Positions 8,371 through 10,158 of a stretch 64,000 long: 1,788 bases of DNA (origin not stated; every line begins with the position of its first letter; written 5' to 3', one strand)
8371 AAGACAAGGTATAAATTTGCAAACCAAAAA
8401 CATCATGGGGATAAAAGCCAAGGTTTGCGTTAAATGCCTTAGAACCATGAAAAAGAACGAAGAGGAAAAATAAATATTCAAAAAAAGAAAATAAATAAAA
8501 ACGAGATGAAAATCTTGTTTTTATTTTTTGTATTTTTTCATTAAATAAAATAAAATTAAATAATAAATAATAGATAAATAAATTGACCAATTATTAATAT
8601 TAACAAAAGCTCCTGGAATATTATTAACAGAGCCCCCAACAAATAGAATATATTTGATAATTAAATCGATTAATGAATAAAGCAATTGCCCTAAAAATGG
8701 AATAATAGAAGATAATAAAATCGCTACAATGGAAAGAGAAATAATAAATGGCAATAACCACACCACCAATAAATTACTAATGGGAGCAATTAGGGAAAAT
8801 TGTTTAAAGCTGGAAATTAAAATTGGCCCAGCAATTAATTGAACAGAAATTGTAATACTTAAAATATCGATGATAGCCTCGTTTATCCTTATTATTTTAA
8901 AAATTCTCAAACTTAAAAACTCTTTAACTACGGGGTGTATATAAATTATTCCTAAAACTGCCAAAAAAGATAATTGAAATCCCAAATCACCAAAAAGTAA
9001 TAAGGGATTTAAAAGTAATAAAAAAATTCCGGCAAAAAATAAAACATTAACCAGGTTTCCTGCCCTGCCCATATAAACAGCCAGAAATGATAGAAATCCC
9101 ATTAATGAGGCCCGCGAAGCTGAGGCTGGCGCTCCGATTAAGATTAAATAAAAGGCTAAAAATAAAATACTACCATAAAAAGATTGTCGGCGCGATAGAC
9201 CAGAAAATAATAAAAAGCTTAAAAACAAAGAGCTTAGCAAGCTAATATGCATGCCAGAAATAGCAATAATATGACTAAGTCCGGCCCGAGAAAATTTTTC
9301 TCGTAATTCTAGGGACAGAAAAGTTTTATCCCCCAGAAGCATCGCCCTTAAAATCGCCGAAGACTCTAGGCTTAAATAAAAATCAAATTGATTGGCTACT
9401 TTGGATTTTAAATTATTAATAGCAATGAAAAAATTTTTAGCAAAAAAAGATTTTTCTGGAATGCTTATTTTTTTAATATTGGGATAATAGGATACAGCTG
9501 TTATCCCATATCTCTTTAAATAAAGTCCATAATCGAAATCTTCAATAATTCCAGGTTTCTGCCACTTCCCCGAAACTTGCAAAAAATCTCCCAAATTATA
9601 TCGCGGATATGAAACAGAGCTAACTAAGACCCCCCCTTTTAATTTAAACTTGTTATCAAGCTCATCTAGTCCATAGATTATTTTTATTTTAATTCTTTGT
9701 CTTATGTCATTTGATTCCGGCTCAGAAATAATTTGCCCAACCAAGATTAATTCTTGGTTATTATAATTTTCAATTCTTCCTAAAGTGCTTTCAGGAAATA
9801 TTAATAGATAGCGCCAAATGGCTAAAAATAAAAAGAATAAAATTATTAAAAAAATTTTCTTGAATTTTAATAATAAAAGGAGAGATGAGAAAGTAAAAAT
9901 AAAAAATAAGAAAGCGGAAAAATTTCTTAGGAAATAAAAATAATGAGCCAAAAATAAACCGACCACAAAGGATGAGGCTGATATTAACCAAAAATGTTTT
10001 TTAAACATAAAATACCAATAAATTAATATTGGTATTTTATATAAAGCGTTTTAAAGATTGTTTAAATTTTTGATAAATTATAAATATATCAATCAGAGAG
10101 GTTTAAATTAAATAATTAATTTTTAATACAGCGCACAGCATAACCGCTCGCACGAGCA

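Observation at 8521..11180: ComEC channel paired with a pilin-like protein carrying a Fib_succ_major-type C-terminal domain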

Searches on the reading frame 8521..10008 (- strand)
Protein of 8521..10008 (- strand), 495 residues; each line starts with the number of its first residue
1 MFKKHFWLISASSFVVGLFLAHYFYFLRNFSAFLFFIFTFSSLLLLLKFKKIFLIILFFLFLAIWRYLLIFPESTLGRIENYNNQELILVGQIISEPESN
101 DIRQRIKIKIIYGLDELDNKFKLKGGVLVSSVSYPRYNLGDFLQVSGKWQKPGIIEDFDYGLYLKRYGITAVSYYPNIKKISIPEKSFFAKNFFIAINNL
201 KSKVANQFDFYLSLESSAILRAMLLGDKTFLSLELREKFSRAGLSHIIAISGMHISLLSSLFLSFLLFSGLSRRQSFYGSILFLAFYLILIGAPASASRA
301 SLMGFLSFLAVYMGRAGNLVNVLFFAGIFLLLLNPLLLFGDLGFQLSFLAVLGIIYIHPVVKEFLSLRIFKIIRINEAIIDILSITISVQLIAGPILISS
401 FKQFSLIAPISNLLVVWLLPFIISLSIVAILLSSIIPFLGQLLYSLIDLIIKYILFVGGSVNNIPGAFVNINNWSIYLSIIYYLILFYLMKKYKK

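Call 3: search_protein_families(library=pfam, proteins=[window:8521-10008:-], max_evalue=0.1)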
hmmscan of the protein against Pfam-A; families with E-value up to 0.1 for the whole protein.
window:8521-10008:- (495 aa): 3 families
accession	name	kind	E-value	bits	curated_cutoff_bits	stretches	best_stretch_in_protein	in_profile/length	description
PF03772.21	Competence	-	1.4e-52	179.1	23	1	223-490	1-264/270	Competence protein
PF13567.11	DUF4131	-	1.8e-12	47.7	31.6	1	33-178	8-162/165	Domain of unknown function (DUF4131)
PF07332.16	Phage_holin_3_6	-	0.082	13.4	28.4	1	232-294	23-86/116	Putative Actinobacterial Holin-X, holin superfamily III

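Call 4: search_protein_families(library=ncbifam, proteins=[window:8521-10008:-], max_evalue=0.1)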
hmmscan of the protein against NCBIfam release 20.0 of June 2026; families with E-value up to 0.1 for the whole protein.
window:8521-10008:- (495 aa): 4 families
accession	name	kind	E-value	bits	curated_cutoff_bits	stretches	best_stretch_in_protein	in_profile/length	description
TIGR00361.1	ComEC_Rec2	equivalog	9.4e-26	90.1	190.05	1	158-493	83-411/663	DNA internalization-related competence protein ComEC/Rec2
TIGR00360.1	ComEC_N-term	subfamily_domain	1.4e-21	77.5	36.5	1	245-423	2-168/171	ComEC/Rec2-related protein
NF008580.0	PRK11539.1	equivalog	1.9e-15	56.3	969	1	213-487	196-469/758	ComEC family protein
NF045979.1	ComEC_MAG0480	equivalog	1.9e-14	53.3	150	1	6-494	22-453/461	MAG0480 family ComEC-like protein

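Call 29: list_cluster_members(proteins=[P0001, window:8521-10008:-, window:2229-3368:-])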
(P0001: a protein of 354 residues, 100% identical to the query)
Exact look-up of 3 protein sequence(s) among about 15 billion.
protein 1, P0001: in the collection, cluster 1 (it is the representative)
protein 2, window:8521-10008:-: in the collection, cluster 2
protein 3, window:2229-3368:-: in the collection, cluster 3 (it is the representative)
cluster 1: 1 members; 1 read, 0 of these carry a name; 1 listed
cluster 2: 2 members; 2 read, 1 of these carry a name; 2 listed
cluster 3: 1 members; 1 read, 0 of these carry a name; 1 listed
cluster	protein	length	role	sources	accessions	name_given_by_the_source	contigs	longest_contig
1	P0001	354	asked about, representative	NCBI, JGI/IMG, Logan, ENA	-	-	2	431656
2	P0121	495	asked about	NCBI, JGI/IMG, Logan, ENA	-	-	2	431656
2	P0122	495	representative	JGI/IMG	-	competence protein ComEC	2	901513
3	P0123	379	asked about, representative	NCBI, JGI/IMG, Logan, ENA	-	-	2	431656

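Call 46: find_homologous_proteins(query=window:8521-10008:-)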
Query window:8521-10008:- (495 aa): 1021 proteins with E <= 0.001 among 8000 candidates; the best 120 are listed.
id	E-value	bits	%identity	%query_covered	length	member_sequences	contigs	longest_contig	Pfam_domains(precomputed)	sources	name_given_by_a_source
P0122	1.7e-274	929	91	100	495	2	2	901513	PF13567.12,PF03772.22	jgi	jgi:competence protein ComEC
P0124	5.6e-268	908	87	100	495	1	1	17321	PF13567.12,PF03772.22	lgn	-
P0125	9.5e-205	699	68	96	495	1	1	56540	PF13567.12,PF03772.22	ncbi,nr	ncbi:MAG: ComEC/Rec2 family competence protein [Patescibacteria group bacterium]|nr:ComEC/Rec2 famil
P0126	4.4e-196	671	64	100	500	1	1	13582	PF13567.12,PF03772.22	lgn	-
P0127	1.8e-194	666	66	99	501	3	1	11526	PF13567.12,PF03772.22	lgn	-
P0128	9.6e-168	577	60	99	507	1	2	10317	PF13567.12,PF03772.22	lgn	-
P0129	1.7e-163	563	60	99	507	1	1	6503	PF13567.12,PF03772.22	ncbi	-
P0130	2.2e-155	537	55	100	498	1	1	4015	PF13567.12,PF03772.22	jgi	jgi:competence protein ComEC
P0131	6.0e-155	535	57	100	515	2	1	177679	PF13567.12,PF03772.22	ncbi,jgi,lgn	ncbi:MAG: ComEC/Rec2 family competence protein [Patescibacteria group bacterium]|jgi:competence prot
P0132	6.6e-155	535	55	100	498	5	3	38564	PF13567.12,PF03772.22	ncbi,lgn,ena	-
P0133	2.1e-154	533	56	98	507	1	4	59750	PF13567.12,PF03772.22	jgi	jgi:competence protein ComEC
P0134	2.2e-154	533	55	100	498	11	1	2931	PF13567.12,PF03772.22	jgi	-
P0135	2.4e-143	497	54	98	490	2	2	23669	PF13567.12,PF03772.22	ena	-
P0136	1.1e-141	491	55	85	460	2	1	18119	PF13567.12,PF03772.22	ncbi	-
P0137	1.5e-137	478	51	97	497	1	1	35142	PF13567.12,PF03772.22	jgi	jgi:competence protein ComEC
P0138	2.3e-137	477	50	98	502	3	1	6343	PF13567.12,PF03772.22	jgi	-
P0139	2.0e-136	474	52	97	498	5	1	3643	PF13567.12,PF03772.22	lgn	-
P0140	1.4e-135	471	50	100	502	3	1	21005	PF13567.12,PF03772.22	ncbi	-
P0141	3.8e-134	467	50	97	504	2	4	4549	PF13567.12,PF03772.22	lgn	-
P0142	6.8e-134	466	51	100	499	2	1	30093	PF13567.12,PF03772.22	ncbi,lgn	-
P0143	7.4e-134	466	50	93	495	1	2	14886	PF13567.12,PF03772.22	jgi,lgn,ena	-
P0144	9.5e-134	465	50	93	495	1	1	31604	PF13567.12,PF03772.22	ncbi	-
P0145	3.4e-133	463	49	97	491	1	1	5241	PF13567.12,PF03772.22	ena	-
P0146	2.5e-132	461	49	93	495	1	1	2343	PF13567.12,PF03772.22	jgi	-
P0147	1.8e-131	458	49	93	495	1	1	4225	PF13567.12,PF03772.22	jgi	jgi:competence protein ComEC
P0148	5.9e-129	450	48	98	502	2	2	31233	PF13567.12,PF03772.22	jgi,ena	-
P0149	1.1e-125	439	47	100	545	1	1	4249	PF13567.12,PF03772.22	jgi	-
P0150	1.4e-120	422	48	98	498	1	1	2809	PF13567.12,PF03772.22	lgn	-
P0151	1.5e-119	419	45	100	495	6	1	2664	PF13567.12,PF03772.22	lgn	-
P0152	3.0e-118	414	51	87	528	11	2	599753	PF13567.12,PF03772.22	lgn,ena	-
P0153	1.5e-113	399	43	100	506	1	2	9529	PF13567.12,PF03772.22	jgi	jgi:competence protein ComEC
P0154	4.2e-113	397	49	88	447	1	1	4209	PF13567.12,PF03772.22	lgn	-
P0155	1.5e-112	395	44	100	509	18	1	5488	PF13567.12,PF03772.22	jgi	-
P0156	1.8e-111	392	46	95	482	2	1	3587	PF13567.12,PF03772.22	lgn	-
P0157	9.9e-107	376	49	82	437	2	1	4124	PF13567.12,PF03772.22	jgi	jgi:competence protein ComEC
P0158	7.6e-101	357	46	99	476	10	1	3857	PF13567.12,PF03772.22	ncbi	-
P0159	1.5e-100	356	47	87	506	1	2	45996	PF13567.12,PF03772.22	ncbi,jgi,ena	-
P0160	7.0e-100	354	46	82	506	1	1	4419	PF13567.12,PF03772.22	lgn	-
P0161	8.1e-99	350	43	95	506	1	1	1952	PF13567.12,PF03772.22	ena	-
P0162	1.0e-98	350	41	99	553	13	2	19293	PF13567.12,PF03772.22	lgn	-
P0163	1.2e-95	340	49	73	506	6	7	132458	PF13567.12,PF03772.22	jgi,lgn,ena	jgi:competence protein ComEC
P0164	6.0e-95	337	44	93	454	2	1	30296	PF13567.12,PF03772.22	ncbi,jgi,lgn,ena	ncbi:MAG: ComEC/Rec2 family competence protein [Patescibacteria group bacterium]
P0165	6.2e-94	334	41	99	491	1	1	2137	PF13567.12,PF03772.22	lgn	-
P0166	4.8e-92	328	41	95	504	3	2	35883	PF13567.12,PF03772.22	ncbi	-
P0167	2.5e-88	316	41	95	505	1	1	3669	PF13567.12,PF03772.22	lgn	-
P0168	2.1e-87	313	38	100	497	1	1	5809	PF13567.12,PF03772.22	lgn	-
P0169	2.3e-87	312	40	91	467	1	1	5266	PF13567.12,PF03772.22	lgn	-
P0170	3.4e-87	312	43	87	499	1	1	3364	PF13567.12,PF03772.22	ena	-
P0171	3.7e-87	312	41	87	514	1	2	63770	PF13567.12,PF03772.22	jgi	-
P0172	8.0e-87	311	45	93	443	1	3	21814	PF13567.12,PF03772.22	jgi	jgi:competence protein ComEC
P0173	4.7e-86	308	44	86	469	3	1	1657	PF13567.12,PF03772.22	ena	-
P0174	5.4e-86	308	41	86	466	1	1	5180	PF13567.12,PF03772.22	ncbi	-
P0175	9.7e-86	307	41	89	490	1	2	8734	PF13567.12,PF03772.22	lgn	-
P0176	2.6e-85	306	39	95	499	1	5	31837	PF13567.12,PF03772.22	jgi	jgi:competence protein ComEC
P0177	2.9e-85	305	40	91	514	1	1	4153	PF13567.12,PF03772.22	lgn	-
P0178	8.0e-85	304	45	80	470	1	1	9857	PF13567.12,PF03772.22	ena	-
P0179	8.6e-85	304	40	92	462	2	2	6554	PF13567.12,PF03772.22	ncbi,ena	-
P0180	1.1e-84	303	40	87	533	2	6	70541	PF13567.12,PF03772.22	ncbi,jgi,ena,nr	ncbi:ComEC family competence protein [Patescibacteria group bacterium]|nr:ComEC family competence pr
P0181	1.5e-84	303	44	84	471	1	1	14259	PF13567.12,PF03772.22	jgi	-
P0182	1.8e-84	303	41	85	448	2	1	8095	PF13567.12,PF03772.22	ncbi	-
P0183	2.3e-84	302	39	95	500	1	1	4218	PF13567.12,PF03772.22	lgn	-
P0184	3.0e-84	302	40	98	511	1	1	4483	PF13567.12,PF03772.22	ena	-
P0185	6.2e-84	301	40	97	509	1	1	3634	PF13567.12,PF03772.22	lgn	-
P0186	2.5e-83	299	39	88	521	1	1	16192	PF13567.12,PF03772.22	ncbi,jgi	-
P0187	3.1e-83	299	37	100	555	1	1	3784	PF13567.12,PF03772.22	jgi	jgi:competence protein ComEC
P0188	1.5e-82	297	44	77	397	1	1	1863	PF13567.12,PF03772.22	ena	-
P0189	1.8e-82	296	42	86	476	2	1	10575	PF13567.12,PF03772.22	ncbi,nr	ncbi:MAG: ComEC/Rec2 family competence protein [Patescibacteria group bacterium]|nr:ComEC/Rec2 famil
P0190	1.9e-82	296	40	95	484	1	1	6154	PF13567.12,PF03772.22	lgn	-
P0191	3.3e-82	295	37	98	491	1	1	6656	PF13567.12,PF03772.22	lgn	-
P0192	4.6e-82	295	40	95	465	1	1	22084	PF13567.12,PF03772.22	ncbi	ncbi:MAG: ComEC/Rec2 family competence protein [bacterium]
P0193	4.8e-82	295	39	83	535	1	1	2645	PF13567.12,PF03772.22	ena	-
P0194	4.9e-82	295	37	100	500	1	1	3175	PF13567.12,PF03772.22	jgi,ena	-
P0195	2.0e-81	293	38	95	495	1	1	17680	PF13567.12,PF03772.22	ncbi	ncbi:MAG: ComEC/Rec2 family competence protein [Candidatus Falkowbacteria bacterium]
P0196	2.5e-81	292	38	87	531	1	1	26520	PF13567.12,PF03772.22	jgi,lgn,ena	-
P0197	2.9e-81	292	38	82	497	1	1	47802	PF13567.12,PF03772.22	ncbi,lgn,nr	ncbi:MAG: ComEC/Rec2 family competence protein [Patescibacteria group bacterium]|nr:ComEC/Rec2 famil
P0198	3.4e-81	292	38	100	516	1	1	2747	PF13567.12,PF03772.22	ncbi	-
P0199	4.3e-81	292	45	73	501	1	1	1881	PF13567.12,PF03772.22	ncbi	-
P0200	4.3e-81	292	40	87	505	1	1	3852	PF13567.12,PF03772.22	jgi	-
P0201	9.5e-81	291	40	87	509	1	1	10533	PF13567.12,PF03772.22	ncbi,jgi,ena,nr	ncbi:hypothetical protein DRH27_01535 [Candidatus Falkowbacteria bacterium]|nr:MAG: hypothetical pro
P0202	1.4e-80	290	40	89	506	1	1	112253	PF13567.12,PF03772.22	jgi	-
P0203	2.2e-80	289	40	86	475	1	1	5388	PF13567.12,PF03772.22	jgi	jgi:competence protein ComEC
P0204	2.5e-80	289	37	95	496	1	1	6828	PF13567.12,PF03772.22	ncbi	-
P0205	2.9e-80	289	41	84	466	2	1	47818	PF13567.12,PF03772.22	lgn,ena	-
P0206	3.6e-80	289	40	76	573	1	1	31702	PF13567.12,PF03772.22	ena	-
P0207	4.3e-80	288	41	95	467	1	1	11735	PF13567.12,PF03772.22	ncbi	-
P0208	4.3e-80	288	39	99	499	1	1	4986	PF13567.12,PF03772.22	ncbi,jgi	ncbi:MAG: ComEC/Rec2 family competence protein [Patescibacteria group bacterium]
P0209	4.7e-80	288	36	100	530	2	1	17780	PF13567.12,PF03772.22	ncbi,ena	-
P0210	4.9e-80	288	38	95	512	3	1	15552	PF13567.12,PF03772.22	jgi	-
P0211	5.5e-80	288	38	92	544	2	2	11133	PF13567.12,PF03772.22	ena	-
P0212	6.4e-80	288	36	98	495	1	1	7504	PF13567.12,PF03772.22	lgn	-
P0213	6.9e-80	288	38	87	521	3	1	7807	PF13567.12,PF03772.22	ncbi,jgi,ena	ncbi:MAG: ComEC/Rec2 family competence protein [Patescibacteria group bacterium]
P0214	7.5e-80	288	40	80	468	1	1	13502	PF13567.12,PF03772.22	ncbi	ncbi:MAG: ComEC/Rec2 family competence protein [bacterium]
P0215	8.3e-80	287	38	87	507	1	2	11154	PF13567.12,PF03772.22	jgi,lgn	-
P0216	1.6e-79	286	38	99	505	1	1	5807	PF13567.12,PF03772.22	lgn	-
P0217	2.6e-79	286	41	83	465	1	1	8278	PF13567.12,PF03772.22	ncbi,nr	ncbi:ComEC family competence protein [bacterium]|nr:ComEC family competence protein [bacterium]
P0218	2.6e-79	286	39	83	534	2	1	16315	PF13567.12,PF03772.22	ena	-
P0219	4.0e-79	285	37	98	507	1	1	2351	PF13567.12,PF03772.22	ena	-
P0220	4.3e-79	285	39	88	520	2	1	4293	PF13567.12,PF03772.22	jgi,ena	-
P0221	5.5e-79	285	35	100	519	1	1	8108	PF13567.12,PF03772.22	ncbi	-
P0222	7.6e-79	284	38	95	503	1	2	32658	PF13567.12,PF03772.22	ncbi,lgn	ncbi:MAG: ComEC/Rec2 family competence protein [Patescibacteria group bacterium]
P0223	1.1e-78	284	40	88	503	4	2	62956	PF13567.12,PF03772.22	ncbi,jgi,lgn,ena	-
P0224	1.2e-78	284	36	98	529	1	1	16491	PF13567.12,PF03772.22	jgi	jgi:competence protein ComEC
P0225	1.2e-78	284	40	87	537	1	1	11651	PF13567.12,PF03772.22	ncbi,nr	ncbi:MAG: ComEC/Rec2 family competence protein [Patescibacteria group bacterium]|nr:ComEC/Rec2 famil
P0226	2.2e-78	283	37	82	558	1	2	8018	PF13567.12,PF03772.22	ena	-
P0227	2.3e-78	283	39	83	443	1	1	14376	PF13567.12,PF03772.22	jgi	-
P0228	2.4e-78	283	37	88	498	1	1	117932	PF13567.12,PF03772.22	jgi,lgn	jgi:competence protein ComEC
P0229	3.3e-78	282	38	90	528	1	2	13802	PF13567.12,PF03772.22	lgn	-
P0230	6.8e-78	281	37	100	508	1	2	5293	PF13567.12,PF03772.22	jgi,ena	-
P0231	7.4e-78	281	40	83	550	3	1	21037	PF13567.12,PF03772.22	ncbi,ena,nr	ncbi:ComEC/Rec2 family competence protein [Candidatus Parcubacteria bacterium]|nr:ComEC/Rec2 family 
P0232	8.3e-78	281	43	83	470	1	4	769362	PF13567.12,PF03772.22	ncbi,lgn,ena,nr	ncbi:ComEC family competence protein [Candidatus Parcubacteria bacterium]|nr:ComEC family competence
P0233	1.6e-77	280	39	95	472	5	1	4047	PF13567.12,PF03772.22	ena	-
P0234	2.5e-77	279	38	92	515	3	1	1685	PF13567.12,PF03772.22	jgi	-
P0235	2.6e-77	279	38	86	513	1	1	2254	PF13567.12,PF03772.22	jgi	-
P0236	5.8e-77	278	34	98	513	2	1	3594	PF13567.12,PF03772.22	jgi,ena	-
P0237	5.8e-77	278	38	84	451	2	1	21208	PF13567.12,PF03772.22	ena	-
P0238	1.9e-76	276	37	87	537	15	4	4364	PF13567.12,PF03772.22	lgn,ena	-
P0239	2.4e-76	276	38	98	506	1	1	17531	PF13567.12,PF03772.22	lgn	-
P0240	3.6e-76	275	39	92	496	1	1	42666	PF13567.12,PF03772.22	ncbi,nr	ncbi:MAG: ComEC/Rec2 family competence protein [Patescibacteria group bacterium]|nr:ComEC/Rec2 famil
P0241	1.7e-75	273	37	88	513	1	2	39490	PF13567.12,PF03772.22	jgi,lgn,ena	-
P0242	2.7e-75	273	37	93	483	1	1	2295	PF13567.12,PF03772.22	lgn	-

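Call 47: find_encoding_contigs(protein=P0125, flank=5000, max_places=1)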
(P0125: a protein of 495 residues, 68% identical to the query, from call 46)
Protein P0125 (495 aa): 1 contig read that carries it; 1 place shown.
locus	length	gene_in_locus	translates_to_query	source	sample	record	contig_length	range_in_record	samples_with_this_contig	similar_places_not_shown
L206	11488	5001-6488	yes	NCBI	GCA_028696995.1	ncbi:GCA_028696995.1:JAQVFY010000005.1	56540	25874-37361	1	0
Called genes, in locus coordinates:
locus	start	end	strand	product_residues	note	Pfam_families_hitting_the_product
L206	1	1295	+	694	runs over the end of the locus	PF00905:Transpeptidase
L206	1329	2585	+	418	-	PF08245:Mur_ligase_M, PF02875:Mur_ligase_C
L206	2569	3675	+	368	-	PF03462:PCRF, PF00472:RF-1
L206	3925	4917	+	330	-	PF09603:Fib_succ_major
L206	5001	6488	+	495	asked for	PF13567:DUF4131, PF03772:Competence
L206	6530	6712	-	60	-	PF00830:Ribosomal_L28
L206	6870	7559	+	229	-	PF02163:Peptidase_M50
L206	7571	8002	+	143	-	PF04307:YdjM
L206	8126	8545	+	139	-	PF00164:Ribosom_S12_S23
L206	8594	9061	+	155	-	PF00177:Ribosomal_S7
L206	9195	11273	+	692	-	PF00009:GTP_EFTU, PF03144:GTP_EFTU_D2, PF22042:EF-G_D2, PF14492:EFG_III, PF16658:RF3_C (weak), PF03764:EFG_IV, PF00679:EFG_C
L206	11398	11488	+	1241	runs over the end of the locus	PF18998:Flg_new_2, PF09479:Flg_new (weak), PF18998:Flg_new_2, PF09479:Flg_new (weak), PF18998:Flg_new_2, PF18998:Flg_new_2, PF18998:Flg_new_2, PF18998:Flg_new_2, +3 more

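Call 48: find_encoding_contigs(protein=P0131, flank=5000, max_places=1)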
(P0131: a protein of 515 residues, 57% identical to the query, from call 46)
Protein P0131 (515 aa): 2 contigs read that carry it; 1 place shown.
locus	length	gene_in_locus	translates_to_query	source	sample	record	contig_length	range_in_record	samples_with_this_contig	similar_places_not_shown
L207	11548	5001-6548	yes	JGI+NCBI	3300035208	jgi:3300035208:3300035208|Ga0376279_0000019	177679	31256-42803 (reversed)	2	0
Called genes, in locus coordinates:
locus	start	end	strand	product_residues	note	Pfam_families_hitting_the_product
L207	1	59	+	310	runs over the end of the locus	PF01795:Methyltransf_5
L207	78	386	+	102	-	-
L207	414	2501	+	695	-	PF00905:Transpeptidase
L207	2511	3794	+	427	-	PF08245:Mur_ligase_M, PF02875:Mur_ligase_C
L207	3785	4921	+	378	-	PF03462:PCRF, PF00472:RF-1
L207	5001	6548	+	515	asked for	PF13567:DUF4131 (weak), PF03772:Competence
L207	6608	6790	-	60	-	PF00830:Ribosomal_L28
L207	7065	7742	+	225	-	PF02163:Peptidase_M50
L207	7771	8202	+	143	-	PF04307:YdjM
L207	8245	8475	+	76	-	-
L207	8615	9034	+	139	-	PF00164:Ribosom_S12_S23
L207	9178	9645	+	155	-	PF00177:Ribosomal_S7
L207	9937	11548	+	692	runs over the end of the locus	PF00009:GTP_EFTU, PF03144:GTP_EFTU_D2, PF22042:EF-G_D2, PF14492:EFG_III, PF16658:RF3_C (weak), PF03764:EFG_IV, PF00679:EFG_C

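Call 49: find_encoding_contigs(protein=P0152, flank=5000, max_places=1)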
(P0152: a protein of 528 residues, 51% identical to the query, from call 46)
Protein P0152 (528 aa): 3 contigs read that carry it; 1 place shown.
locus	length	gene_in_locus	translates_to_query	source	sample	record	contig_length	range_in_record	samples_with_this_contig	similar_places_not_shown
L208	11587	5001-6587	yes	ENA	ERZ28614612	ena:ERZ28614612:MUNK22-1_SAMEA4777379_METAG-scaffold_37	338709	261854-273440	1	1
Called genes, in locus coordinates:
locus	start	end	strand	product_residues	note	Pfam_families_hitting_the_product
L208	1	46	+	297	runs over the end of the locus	PF01795:Methyltransf_5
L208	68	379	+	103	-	-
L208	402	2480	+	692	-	PF00905:Transpeptidase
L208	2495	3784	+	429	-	PF08245:Mur_ligase_M, PF02875:Mur_ligase_C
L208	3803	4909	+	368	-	PF03462:PCRF, PF00472:RF-1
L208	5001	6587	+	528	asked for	PF13567:DUF4131, PF03772:Competence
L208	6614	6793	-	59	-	PF00830:Ribosomal_L28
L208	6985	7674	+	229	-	PF02163:Peptidase_M50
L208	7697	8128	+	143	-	PF04307:YdjM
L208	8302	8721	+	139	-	PF00164:Ribosom_S12_S23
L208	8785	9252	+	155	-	PF00177:Ribosomal_S7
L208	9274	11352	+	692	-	PF00009:GTP_EFTU, PF03144:GTP_EFTU_D2, PF22042:EF-G_D2, PF14492:EFG_III, PF16658:RF3_C (weak), PF03764:EFG_IV, PF00679:EFG_C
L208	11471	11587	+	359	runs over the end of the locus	PF07963:N_methyl (weak), PF09603:Fib_succ_major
